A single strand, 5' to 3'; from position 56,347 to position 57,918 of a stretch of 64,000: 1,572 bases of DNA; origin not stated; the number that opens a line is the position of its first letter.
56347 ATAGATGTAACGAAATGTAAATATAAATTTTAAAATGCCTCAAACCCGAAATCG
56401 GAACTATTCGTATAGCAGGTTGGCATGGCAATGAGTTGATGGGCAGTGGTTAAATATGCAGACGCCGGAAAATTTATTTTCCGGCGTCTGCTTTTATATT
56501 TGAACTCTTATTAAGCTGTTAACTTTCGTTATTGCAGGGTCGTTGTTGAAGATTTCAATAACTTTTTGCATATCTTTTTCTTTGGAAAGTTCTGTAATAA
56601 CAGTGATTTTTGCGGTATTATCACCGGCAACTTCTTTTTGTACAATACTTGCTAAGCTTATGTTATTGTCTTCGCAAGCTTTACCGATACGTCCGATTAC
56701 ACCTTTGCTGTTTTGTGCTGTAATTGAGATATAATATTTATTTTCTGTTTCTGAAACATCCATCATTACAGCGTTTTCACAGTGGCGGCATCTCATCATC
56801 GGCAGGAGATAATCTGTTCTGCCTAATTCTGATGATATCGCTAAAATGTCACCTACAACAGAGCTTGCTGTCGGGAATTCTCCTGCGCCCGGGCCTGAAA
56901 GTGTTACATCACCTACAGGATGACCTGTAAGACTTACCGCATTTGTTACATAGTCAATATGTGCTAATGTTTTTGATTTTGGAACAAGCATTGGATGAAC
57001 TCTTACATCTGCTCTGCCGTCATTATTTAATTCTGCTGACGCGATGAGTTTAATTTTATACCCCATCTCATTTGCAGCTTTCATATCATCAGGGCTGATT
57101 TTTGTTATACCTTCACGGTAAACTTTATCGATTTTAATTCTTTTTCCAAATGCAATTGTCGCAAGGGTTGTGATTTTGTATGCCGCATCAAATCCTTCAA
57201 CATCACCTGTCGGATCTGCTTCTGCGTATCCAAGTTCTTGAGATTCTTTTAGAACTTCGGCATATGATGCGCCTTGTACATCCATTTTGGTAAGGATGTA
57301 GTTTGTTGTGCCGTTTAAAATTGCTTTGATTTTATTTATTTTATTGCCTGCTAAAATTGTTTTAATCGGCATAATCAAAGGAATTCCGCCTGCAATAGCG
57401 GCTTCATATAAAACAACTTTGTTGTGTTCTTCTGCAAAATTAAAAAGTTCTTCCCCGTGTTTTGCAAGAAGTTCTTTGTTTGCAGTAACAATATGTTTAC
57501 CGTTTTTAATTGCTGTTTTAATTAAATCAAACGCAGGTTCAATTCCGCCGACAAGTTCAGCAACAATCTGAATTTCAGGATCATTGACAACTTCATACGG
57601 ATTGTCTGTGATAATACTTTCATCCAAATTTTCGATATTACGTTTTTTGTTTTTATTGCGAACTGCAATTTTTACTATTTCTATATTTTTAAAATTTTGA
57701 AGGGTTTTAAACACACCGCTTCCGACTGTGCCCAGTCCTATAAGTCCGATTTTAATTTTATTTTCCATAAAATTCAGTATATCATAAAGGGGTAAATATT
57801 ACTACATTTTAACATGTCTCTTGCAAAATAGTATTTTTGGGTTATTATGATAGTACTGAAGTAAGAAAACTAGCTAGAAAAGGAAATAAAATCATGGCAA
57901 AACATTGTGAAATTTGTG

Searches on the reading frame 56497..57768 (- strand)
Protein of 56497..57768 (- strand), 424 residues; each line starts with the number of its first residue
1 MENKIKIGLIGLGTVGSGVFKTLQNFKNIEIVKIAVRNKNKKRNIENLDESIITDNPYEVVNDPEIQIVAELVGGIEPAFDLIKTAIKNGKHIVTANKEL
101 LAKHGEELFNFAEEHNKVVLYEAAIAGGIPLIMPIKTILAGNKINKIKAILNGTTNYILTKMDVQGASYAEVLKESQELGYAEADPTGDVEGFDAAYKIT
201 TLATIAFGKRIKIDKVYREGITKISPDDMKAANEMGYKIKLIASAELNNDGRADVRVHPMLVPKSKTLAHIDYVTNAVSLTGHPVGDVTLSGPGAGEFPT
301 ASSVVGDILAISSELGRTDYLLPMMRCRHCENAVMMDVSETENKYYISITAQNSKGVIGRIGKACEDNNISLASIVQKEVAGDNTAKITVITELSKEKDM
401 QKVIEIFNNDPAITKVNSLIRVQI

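Call 68: search_protein_families(library=pfam, proteins=[window:56497-57768:-], max_evalue=0.00001)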
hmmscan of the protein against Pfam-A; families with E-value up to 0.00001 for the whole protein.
window:56497-57768:- (424 aa): 4 families
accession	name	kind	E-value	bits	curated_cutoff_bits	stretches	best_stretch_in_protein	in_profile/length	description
PF00742.24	Homoserine_dh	-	6.3e-63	212.2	22.9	1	130-309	1-173/173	Homoserine dehydrogenase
PF03447.22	NAD_binding_3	-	2.7e-18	67.2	24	1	11-122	1-116/116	Homoserine dehydrogenase, NAD binding domain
PF01842.31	ACT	-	2.9e-08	33.8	27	1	345-409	1-63/66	ACT domain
PF01408.29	GFO_IDH_MocA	-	3.4e-06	28.2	24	1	5-119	1-116/120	Oxidoreductase family, NAD-binding Rossmann fold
